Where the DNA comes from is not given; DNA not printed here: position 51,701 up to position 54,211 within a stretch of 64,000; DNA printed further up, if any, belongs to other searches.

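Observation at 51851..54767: Hinge-less short SMC in the conserved rnc-smc position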

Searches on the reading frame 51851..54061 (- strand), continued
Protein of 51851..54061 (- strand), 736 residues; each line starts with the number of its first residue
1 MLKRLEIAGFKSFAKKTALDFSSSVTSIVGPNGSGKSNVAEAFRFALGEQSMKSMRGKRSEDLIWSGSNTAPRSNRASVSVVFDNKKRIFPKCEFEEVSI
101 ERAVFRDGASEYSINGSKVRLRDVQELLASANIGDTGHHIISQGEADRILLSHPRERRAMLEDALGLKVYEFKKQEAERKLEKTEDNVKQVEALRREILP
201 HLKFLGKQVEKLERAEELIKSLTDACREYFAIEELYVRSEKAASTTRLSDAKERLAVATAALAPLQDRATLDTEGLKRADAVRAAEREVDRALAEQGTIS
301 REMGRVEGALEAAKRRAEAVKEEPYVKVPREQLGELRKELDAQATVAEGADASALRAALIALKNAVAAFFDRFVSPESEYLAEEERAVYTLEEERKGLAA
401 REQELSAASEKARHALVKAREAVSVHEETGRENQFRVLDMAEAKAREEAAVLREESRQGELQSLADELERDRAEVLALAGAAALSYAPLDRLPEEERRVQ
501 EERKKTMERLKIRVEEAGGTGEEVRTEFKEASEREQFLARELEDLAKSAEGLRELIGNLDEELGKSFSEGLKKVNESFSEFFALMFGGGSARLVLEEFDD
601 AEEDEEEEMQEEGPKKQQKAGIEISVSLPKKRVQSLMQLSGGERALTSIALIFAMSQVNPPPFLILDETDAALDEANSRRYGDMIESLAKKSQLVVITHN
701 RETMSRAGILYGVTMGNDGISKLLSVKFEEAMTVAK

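Call 73: find_homologous_proteins(query=L021:9995-12427:+, max_evalue=1e-20)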
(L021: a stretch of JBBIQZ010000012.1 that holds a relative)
Query L021:9995-12427:+ (810 aa): 7996 proteins with E <= 1e-20 among 8000 candidates; the best 120 are listed.
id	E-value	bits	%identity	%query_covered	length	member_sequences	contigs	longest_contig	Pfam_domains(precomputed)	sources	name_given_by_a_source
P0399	0.0e+0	1640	100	100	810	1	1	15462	PF13175.13,PF13476.13,PF02463.26,PF13304.13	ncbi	-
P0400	0.0e+0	1209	76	99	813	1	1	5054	PF13175.13,PF13476.13,PF02463.26,PF13304.13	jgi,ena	-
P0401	2.3e-291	987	62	99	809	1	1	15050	PF13175.13,PF13476.13,PF13555.13,PF02463.26,PF13304.13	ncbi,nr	ncbi:hypothetical protein COS74_00150 [bacterium CG06_land_8_20_14_3_00_33_50]|nr:MAG: hypothetical 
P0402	8.6e-291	985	62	99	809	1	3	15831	PF13175.13,PF13476.13,PF13555.13,PF02463.26,PF13304.13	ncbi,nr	ncbi:hypothetical protein COX95_02990 [bacterium CG_4_10_14_0_2_um_filter_33_32]|nr:MAG: hypothetica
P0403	1.6e-290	984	62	99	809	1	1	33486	PF13175.13,PF13476.13,PF13555.13,PF02463.26,PF13304.13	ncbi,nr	ncbi:hypothetical protein COU50_00975 [bacterium CG10_big_fil_rev_8_21_14_0_10_33_18]|nr:MAG: hypoth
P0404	6.3e-289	979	64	99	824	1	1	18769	PF13175.13,PF13476.13,PF13555.13,PF02463.26,PF13304.13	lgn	-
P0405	2.0e-288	977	62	98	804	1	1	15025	PF13175.13,PF13476.13,PF02463.26,PF13304.13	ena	-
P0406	2.9e-288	976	62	99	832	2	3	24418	PF13175.13,PF13476.13,PF13555.13,PF02463.26,PF13304.13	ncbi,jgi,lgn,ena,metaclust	metaclust:\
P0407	4.2e-288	976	62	98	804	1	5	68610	PF13175.13,PF13476.13,PF02463.26,PF13304.13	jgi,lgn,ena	-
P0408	6.4e-288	975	62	98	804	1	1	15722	PF13175.13,PF13476.13,PF02463.26,PF13304.13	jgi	-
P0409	7.6e-288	975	62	98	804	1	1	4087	PF13175.13,PF13476.13,PF02463.26,PF13304.13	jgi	-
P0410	1.5e-287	974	62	98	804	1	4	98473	PF13175.13,PF13476.13,PF02463.26,PF13304.13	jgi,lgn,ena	-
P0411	1.6e-287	974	62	98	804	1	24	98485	PF13175.13,PF13476.13,PF02463.26,PF13304.13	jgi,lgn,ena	-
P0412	1.9e-287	974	62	98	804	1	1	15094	PF13175.13,PF13476.13,PF02463.26,PF13304.13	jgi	-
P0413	2.2e-287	973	62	98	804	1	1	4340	PF13175.13,PF13476.13,PF02463.26,PF13304.13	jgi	-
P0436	1.1e-148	515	38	99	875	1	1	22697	PF13175.13,PF13476.13,PF13555.13,PF02463.26,PF13304.13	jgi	-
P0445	7.4e-140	486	45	45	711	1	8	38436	PF13175.13,PF13476.13,PF13555.13,PF02463.26,PF13304.13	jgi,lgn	jgi:chromosome segregation protein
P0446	8.2e-140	486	41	55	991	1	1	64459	PF13175.13,PF13476.13,PF13555.13,PF02463.26,PF13304.13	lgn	-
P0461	6.7e-137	476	39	50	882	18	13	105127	PF13476.13,PF02463.26,PF13304.13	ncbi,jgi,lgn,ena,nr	ncbi:TPA: hypothetical protein DCL28_02440 [Candidatus Komeilibacteria bacterium]|nr:MAG: Chromosome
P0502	9.1e-134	466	55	33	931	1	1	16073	PF13175.13,PF13476.13,PF02463.26,PF07888.17,PF13304.13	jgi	jgi:chromosome segregation protein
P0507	2.6e-133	464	52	28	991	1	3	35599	PF13175.13,PF13476.13,PF13555.13,PF19220.7,PF02463.26,PF13304.13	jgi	jgi:chromosome segregation protein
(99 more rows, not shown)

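Call 74: find_encoding_contigs(protein=P0461, flank=10000, max_places=1)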
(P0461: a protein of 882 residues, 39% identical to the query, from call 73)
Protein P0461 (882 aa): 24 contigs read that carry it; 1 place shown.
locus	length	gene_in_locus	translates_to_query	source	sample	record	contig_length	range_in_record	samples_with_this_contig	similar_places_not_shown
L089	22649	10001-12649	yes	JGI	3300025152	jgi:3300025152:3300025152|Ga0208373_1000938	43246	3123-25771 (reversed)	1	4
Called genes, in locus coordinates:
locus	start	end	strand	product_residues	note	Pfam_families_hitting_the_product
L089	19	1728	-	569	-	PF01558:POR, PF01855:POR_N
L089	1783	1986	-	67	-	PF00037:Fer4 (faint), PF12797:Fer4_2 (weak), PF13459:Fer4_15, PF13370:Fer4_13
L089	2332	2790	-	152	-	-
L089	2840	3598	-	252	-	PF03372:Exo_endo_phos, PF14529:Exo_endo_phos_2 (weak)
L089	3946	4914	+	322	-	PF01979:Amidohydro_1, PF07969:Amidohydro_3 (weak)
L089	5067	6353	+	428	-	PF00206:Lyase_1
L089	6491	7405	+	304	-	PF01180:DHO_dh, PF01207:Dus (faint), PF03060:NMO (weak)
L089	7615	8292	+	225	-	PF10418:DHODB_Fe-S_bind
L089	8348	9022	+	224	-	PF00156:Pribosyltran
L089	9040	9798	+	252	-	PF00215:OMPdecase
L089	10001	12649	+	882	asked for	PF02463:SMC_N, PF13476:AAA_23, PF13304:AAA_21 (weak)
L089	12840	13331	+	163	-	PF00886:Ribosomal_S16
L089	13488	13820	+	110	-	PF13083:KH_KhpA-B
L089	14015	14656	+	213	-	PF01746:tRNA_m1G_MT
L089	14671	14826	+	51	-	-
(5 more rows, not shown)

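Call 75: find_encoding_contigs(protein=P0446, flank=10000, max_places=1)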
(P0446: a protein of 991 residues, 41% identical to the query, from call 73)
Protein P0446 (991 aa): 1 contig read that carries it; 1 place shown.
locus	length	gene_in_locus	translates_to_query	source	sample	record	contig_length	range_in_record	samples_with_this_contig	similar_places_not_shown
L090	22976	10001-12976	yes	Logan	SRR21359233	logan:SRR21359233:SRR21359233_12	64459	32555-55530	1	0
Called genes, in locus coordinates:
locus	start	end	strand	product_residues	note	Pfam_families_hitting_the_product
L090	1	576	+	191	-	PF03729:DUF308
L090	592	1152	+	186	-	PF03729:DUF308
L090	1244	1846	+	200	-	-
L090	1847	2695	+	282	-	PF17827:PrmC_N, PF05175:MTS, PF13847:Methyltransf_31, PF08241:Methyltransf_11 (weak), PF08242:Methyltransf_12 (weak), PF13649:Methyltransf_25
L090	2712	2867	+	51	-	-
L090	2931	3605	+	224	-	-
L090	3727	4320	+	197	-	PF00300:His_Phos_1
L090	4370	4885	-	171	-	-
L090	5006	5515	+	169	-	PF12385:Peptidase_C70 (weak), PF13529:Peptidase_C39_2, PF03412:Peptidase_C39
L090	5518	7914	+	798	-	PF00133:tRNA-synt_1, PF09334:tRNA-synt_1g, PF13603:tRNA-synt_1_2, PF00133:tRNA-synt_1, PF08264:Anticodon_1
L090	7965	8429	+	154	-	PF02620:YceD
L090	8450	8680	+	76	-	PF01783:Ribosomal_L32p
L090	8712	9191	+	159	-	PF01029:NusB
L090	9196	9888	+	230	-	PF22935:RM44_endonuclase (weak), PF14622:Ribonucleas_3_3, PF00636:Ribonuclease_3, PF00035:dsrm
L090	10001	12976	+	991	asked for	PF02463:SMC_N, PF13175:AAA_15, PF13304:AAA_21 (weak), PF13476:AAA_23, PF13555:AAA_29 (weak), PF13304:AAA_21 (weak)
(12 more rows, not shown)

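Call 76: find_encoding_contigs(protein=P0410, flank=10000, max_places=1)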
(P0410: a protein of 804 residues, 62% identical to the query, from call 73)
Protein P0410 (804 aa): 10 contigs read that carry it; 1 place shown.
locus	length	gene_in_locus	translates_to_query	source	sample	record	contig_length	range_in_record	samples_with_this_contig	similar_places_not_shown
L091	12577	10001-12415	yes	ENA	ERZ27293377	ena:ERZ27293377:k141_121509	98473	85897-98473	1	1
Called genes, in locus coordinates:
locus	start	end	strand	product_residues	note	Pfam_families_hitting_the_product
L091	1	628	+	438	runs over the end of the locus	PF08245:Mur_ligase_M, PF02875:Mur_ligase_C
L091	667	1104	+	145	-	-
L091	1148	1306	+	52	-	-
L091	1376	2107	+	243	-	PF07826:IMP_cyclohyd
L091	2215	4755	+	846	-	PF00133:tRNA-synt_1, PF09334:tRNA-synt_1g, PF13603:tRNA-synt_1_2, PF00133:tRNA-synt_1, PF08264:Anticodon_1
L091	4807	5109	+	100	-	PF02620:YceD (weak)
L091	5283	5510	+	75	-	PF01783:Ribosomal_L32p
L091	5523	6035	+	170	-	PF01029:NusB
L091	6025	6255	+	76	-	-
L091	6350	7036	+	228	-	PF22935:RM44_endonuclase (weak), PF14622:Ribonucleas_3_3, PF00636:Ribonuclease_3, PF00035:dsrm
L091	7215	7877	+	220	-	-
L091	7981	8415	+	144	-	-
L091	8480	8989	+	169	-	-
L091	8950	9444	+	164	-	PF07719:TPR_2 (faint), PF13181:TPR_8 (faint)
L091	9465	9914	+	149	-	-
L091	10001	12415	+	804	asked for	PF02463:SMC_N, PF13175:AAA_15, PF13304:AAA_21 (weak), PF13476:AAA_23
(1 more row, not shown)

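Call 77: search_protein_families(library=pfam, proteins=[P0446, P0461, P0410, P0436, P0502, P0507, P0445], max_evalue=1)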
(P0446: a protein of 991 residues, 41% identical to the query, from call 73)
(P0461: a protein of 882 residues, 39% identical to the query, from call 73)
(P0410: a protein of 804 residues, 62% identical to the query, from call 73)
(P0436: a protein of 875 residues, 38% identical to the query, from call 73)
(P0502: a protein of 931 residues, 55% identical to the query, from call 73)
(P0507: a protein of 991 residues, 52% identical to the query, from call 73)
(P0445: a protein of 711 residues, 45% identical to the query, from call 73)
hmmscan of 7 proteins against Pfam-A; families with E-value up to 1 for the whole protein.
P0446 (991 aa): 21 families
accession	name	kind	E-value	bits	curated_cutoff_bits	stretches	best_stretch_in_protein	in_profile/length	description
PF02463.25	SMC_N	-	1.5e-61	208.1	40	1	3-973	2-217/220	RecF/RecN/SMC N terminal domain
PF13476.12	AAA_23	-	4.1e-16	60.6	27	1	5-270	1-199/201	AAA domain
PF13304.12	AAA_21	-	1.5e-12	48.7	27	2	28-77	1-55/304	AAA domain, putative AbiEii toxin, Type IV TA system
PF13175.12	AAA_15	-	6.6e-10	39.6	32.1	1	1-406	1-274/374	AAA ATPase domain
PF13555.12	AAA_29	-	7.7e-06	26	27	1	3-50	1-46/61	P-loop containing region of AAA domain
PF04513.17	Baculo_PEP_C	-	3.2e-05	24.5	38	1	364-470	29-127/140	Baculovirus polyhedron envelope protein, PEP, C terminus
PF13514.12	AAA_27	-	8.9e-05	22.6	22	1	1-48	1-48/206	AAA domain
PF00005.33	ABC_tran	-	0.00015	22.8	25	1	20-47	6-32/137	ABC transporter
PF10473.14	CENP-F_leu_zip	-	0.00049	20.6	34.5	2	629-744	8-123/140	Leucine-rich repeats of kinetochore protein Cenp-F/LEK1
PF25078.1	DUF7801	-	0.0023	18.5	33.2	1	422-575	2-147/155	Domain of unknown function (DUF7801)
PF05266.19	DUF724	-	0.0033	17.8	38.4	1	480-612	51-184/188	Protein of unknown function (DUF724)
PF00038.26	Filament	-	0.0034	17.5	40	1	502-745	33-279/313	Intermediate filament protein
PF06657.18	Cep57_MT_bd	-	0.004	18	31.3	1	341-385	31-75/77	Centrosome microtubule-binding domain of Cep57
PF09787.14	Golgin_A5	-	0.0045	17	31.7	2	508-610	21-131/305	Golgin subfamily A member 5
PF24922.1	ACBP4_C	-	0.005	17.5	31.2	1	529-616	2-92/105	Acyl-CoA-binding domain-containing protein 4-6, C-terminal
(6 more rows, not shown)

P0461 (882 aa): 11 families
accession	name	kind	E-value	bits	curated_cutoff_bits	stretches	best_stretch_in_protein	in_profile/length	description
PF02463.25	SMC_N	-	1.5e-61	208.1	40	1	2-867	1-219/220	RecF/RecN/SMC N terminal domain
PF13304.12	AAA_21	-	1.9e-13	51.6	27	2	782-847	235-300/304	AAA domain, putative AbiEii toxin, Type IV TA system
PF13476.12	AAA_23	-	2e-12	48.6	27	1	5-271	1-199/201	AAA domain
PF13175.12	AAA_15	-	9.3e-05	22.6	32.1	0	1-346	1-285/374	AAA ATPase domain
PF06818.20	Fez1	-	0.00032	21.7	34.4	1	544-696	13-159/199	Fez1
PF13555.12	AAA_29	-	0.0013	18.8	27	1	4-48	2-46/61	P-loop containing region of AAA domain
PF08741.15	YwhD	-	0.0034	17.5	25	1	650-702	98-149/162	YwhD family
PF13558.12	SbcC_Walker_B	-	0.011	16.5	27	1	763-831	9-88/90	SbcC/RAD50-like, Walker B motif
PF00270.35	DEAD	-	0.26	11.5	26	1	806-844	117-157/167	DEAD/DEAH box helicase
PF06160.17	EzrA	-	0.57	8.8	39.6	1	564-698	49-182/557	Septation ring formation regulator, EzrA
PF00005.33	ABC_tran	-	0.71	10.9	25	1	26-40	13-27/137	ABC transporter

P0410 (804 aa): 8 families
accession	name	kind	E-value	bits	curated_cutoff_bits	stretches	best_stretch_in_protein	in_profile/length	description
PF02463.25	SMC_N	-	3.1e-69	233.2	40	1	2-789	6-219/220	RecF/RecN/SMC N terminal domain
PF13476.12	AAA_23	-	5.8e-22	79.7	27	1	2-223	3-199/201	AAA domain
PF13175.12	AAA_15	-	3.8e-11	43.6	32.1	1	2-424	7-290/374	AAA ATPase domain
PF13304.12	AAA_21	-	1.6e-07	32.2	27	1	21-84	1-68/304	AAA domain, putative AbiEii toxin, Type IV TA system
PF13555.12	AAA_29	-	4.1e-05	23.7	27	1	9-44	12-47/61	P-loop containing region of AAA domain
PF13191.12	AAA_16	-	0.066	14.1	32.6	0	17-40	22-45/167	AAA ATPase domain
PF02887.21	PK_C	-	0.21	12.1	28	0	750-786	29-65/114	Pyruvate kinase, alpha/beta domain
PF13166.12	AAA_13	-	0.8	8.7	36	0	237-416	279-456/713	AAA domain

P0436 (875 aa): 17 families
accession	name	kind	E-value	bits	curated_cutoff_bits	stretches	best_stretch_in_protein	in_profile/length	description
PF02463.25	SMC_N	-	4e-64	216.5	40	2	8-446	2-172/220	RecF/RecN/SMC N terminal domain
PF13304.12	AAA_21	-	7.6e-13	49.6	27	2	31-100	1-60/304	AAA domain, putative AbiEii toxin, Type IV TA system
PF13175.12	AAA_15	-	7.4e-11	42.7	32.1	1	6-326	1-305/374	AAA ATPase domain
PF13476.12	AAA_23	-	6.1e-09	37.2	27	1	10-296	1-187/201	AAA domain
PF13555.12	AAA_29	-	4.5e-07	30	27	1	8-53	1-46/61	P-loop containing region of AAA domain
PF13558.12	SbcC_Walker_B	-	0.00031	21.4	27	1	772-824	27-88/90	SbcC/RAD50-like, Walker B motif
PF18035.6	Bap31_Bap29_C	-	0.0019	18.6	30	1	328-355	3-30/52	Bap31/Bap29 cytoplasmic coiled-coil domain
PF02050.21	FliJ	-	0.0027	18.4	28.4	1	241-320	2-79/123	Flagellar FliJ protein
PF25450.1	Rab11-FIP3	-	0.013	16.2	31.9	1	423-505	15-99/125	Rab11-FIP3-like domain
PF05791.16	Bacillus_HBL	-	0.016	15.5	29.1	1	277-358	96-176/177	Bacillus haemolytic enterotoxin (HBL)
PF00270.35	DEAD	-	0.021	15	26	1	759-837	93-157/167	DEAD/DEAH box helicase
PF13401.12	AAA_22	-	0.079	13.7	27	0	27-49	3-25/130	AAA domain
PF00485.24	PRK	-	0.1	12.8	22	0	32-71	2-41/196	Phosphoribulokinase / Uridine kinase family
PF01191.24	RNA_pol_Rpb5_C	-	0.11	12.7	23.5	1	633-668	9-44/73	RNA polymerase Rpb5, C-terminal domain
PF00005.33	ABC_tran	-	0.14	13.2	25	2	28-50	9-32/137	ABC transporter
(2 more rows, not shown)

P0502 (931 aa): 13 families
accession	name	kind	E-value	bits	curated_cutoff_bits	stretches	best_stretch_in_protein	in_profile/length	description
PF02463.25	SMC_N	-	3.5e-63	213.4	40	1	2-917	1-219/220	RecF/RecN/SMC N terminal domain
PF13476.12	AAA_23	-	3.7e-17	64.1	27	1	5-269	1-200/201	AAA domain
PF13175.12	AAA_15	-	9.9e-16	58.7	32.1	1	1-374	1-291/374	AAA ATPase domain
PF13304.12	AAA_21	-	3.7e-15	57.2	27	2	634-896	65-299/304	AAA domain, putative AbiEii toxin, Type IV TA system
PF07888.16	CALCOCO1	-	7.9e-06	25.5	36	1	442-642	52-262/496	Calcium binding and coiled-coil domain (CALCOCO1) like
PF13555.12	AAA_29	-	0.00016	21.8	27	1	4-48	2-46/61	P-loop containing region of AAA domain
PF13558.12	SbcC_Walker_B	-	0.0038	17.9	27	1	829-882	27-89/90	SbcC/RAD50-like, Walker B motif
PF00038.26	Filament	-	0.0042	17.2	40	1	203-315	28-137/313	Intermediate filament protein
PF07926.17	TPR_MLP1_2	-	0.01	16.3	36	1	226-339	2-115/129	TPR/MLP1/MLP2-like protein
PF00005.33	ABC_tran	-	0.04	15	25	1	25-51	11-38/137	ABC transporter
PF13401.12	AAA_22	-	0.064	14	27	0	23-47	4-28/130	AAA domain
PF06248.19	Zw10_N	-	0.25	12.4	26.3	1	737-793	12-68/93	Centromere/kinetochore Zw10 N-terminal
PF12451.13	VPS11_C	-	0.35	11.5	25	1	758-797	3-41/45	Vacuolar protein sorting protein 11 C terminal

P0507 (991 aa): 14 families
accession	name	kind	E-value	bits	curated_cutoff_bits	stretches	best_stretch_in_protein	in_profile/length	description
PF02463.25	SMC_N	-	3e-56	190.8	40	1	3-973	2-217/220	RecF/RecN/SMC N terminal domain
PF13476.12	AAA_23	-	2.4e-18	68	27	1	5-264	1-200/201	AAA domain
PF13304.12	AAA_21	-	1.4e-13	52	27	2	803-954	220-299/304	AAA domain, putative AbiEii toxin, Type IV TA system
PF13175.12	AAA_15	-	6.4e-09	36.3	32.1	1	3-444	3-260/374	AAA ATPase domain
PF13555.12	AAA_29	-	5.5e-06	26.5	27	1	3-51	1-47/61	P-loop containing region of AAA domain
PF10473.14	CENP-F_leu_zip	-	6.6e-05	23.4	34.5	2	628-746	7-125/140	Leucine-rich repeats of kinetochore protein Cenp-F/LEK1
PF13514.12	AAA_27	-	0.0025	17.8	22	1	3-48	3-48/206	AAA domain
PF13558.12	SbcC_Walker_B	-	0.0081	16.8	27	1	876-940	14-89/90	SbcC/RAD50-like, Walker B motif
PF13166.12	AAA_13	-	0.032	13.3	36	2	640-903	295-510/713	AAA domain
PF00005.33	ABC_tran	-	0.045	14.8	25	1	27-50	12-35/137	ABC transporter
PF14560.12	Ubiquitin_2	-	0.1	13.5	23.1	1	606-651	23-67/86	Ubiquitin-like domain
PF13401.12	AAA_22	-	0.16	12.7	27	0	24-46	3-25/130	AAA domain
PF00038.26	Filament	-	0.22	11.6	40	1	502-743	33-259/313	Intermediate filament protein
PF08312.17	cwf21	-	0.32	11.5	23.2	0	305-337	12-42/44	cwf21 domain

P0445 (711 aa): 16 families
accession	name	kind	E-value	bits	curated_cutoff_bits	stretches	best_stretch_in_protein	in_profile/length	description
PF02463.25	SMC_N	-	3.8e-70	236.2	40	1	2-695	1-219/220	RecF/RecN/SMC N terminal domain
PF13175.12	AAA_15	-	6.5e-15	56.1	32.1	1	1-406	1-266/374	AAA ATPase domain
PF13304.12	AAA_21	-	5.4e-13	50.1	27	2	26-90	1-71/304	AAA domain, putative AbiEii toxin, Type IV TA system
PF13476.12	AAA_23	-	1.8e-09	39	27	1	5-240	1-155/201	AAA domain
PF13555.12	AAA_29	-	7.4e-06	26.1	27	1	3-48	1-46/61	P-loop containing region of AAA domain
PF13401.12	AAA_22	-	3.5e-05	24.5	27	1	23-156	4-125/130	AAA domain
PF13514.12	AAA_27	-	0.00013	22.1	22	1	1-45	1-47/206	AAA domain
PF00005.33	ABC_tran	-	0.0018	19.3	25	1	26-54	13-41/137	ABC transporter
PF13558.12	SbcC_Walker_B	-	0.0018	18.9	27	1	607-658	27-87/90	SbcC/RAD50-like, Walker B motif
PF00270.35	DEAD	-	0.017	15.3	26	0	637-672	120-159/167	DEAD/DEAH box helicase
PF22638.1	FlgK_D1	-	0.08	13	28.6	1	201-293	25-116/233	Flagellar hook-associated protein FlgK helical domain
PF13191.12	AAA_16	-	0.1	13.5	32.6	0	17-45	17-45/167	AAA ATPase domain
PF13148.11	DUF3987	-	0.12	12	27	1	149-281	40-170/364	Protein of unknown function (DUF3987)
PF09486.15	HrpB7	-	0.32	11.8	29.7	1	181-295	17-135/157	Bacterial type III secretion protein (HrpB7)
PF10046.14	BLOC1_2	-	0.73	10.7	33.4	1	483-526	47-90/96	Biogenesis of lysosome-related organelles complex-1 subunit 2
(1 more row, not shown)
